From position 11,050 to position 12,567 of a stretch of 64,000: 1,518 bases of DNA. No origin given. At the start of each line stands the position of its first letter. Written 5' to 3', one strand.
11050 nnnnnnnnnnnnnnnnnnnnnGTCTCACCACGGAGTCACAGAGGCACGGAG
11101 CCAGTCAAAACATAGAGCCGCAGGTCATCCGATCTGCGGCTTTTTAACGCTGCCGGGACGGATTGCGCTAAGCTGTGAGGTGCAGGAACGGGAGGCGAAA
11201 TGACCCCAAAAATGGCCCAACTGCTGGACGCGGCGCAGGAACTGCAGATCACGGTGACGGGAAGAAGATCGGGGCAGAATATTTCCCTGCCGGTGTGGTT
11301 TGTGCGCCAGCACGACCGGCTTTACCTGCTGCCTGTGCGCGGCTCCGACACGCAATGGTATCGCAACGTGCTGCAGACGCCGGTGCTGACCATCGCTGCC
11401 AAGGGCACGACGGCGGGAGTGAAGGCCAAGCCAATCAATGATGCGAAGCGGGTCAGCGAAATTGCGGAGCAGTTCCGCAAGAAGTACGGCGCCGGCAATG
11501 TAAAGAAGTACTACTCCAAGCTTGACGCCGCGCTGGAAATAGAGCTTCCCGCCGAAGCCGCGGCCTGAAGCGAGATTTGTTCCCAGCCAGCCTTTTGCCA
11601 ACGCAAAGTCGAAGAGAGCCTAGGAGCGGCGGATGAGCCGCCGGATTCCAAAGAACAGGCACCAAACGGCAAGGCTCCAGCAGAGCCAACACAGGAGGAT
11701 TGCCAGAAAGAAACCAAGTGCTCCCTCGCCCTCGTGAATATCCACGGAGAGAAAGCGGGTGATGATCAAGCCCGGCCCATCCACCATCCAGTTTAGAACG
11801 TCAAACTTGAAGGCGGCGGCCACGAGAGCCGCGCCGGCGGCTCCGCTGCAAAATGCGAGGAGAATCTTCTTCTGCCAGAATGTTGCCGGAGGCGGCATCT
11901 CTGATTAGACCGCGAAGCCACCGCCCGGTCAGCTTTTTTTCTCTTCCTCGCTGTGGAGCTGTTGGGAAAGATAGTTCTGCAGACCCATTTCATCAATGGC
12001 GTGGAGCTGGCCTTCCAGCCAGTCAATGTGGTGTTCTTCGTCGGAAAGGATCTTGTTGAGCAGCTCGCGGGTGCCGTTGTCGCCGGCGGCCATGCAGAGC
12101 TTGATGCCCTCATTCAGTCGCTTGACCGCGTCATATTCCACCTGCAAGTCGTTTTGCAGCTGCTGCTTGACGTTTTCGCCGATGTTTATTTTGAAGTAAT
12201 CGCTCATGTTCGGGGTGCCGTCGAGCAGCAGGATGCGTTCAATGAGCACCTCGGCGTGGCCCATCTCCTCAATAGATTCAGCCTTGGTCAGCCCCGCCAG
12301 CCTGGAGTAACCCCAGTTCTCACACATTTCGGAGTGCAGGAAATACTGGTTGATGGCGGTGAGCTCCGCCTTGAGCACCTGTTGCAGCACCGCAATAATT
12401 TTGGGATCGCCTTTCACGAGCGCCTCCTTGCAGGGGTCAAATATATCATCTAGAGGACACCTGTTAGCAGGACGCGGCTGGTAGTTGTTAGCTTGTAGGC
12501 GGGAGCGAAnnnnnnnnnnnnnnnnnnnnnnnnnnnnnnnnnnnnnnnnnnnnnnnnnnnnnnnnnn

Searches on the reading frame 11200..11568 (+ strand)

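Call 20: search_protein_families(library=pfam, proteins=[window:11200-11568:+], max_evalue=0.001)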
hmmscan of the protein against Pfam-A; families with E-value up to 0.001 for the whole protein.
window:11200-11568:+ (122 aa): 2 families
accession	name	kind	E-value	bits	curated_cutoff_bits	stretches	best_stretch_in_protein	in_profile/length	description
PF10012.15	DUF2255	-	2.3e-14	54.1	29.8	1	9-98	5-94/115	Uncharacterized protein conserved in bacteria (DUF2255)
PF04075.20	F420H2_quin_red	-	3.8e-10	40.4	22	1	8-109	19-120/130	F420H(2)-dependent quinone reductase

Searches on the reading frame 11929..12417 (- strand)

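Call 20: search_protein_families(library=pfam, proteins=[window:11929-12417:-], max_evalue=0.001)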
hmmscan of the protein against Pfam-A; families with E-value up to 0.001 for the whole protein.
window:11929-12417:- (162 aa): 1 family
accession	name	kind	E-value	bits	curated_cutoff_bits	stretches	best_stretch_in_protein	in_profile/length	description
PF00210.30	Ferritin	-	1.1e-37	129.6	24.5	1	8-143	1-141/142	Ferritin-like domain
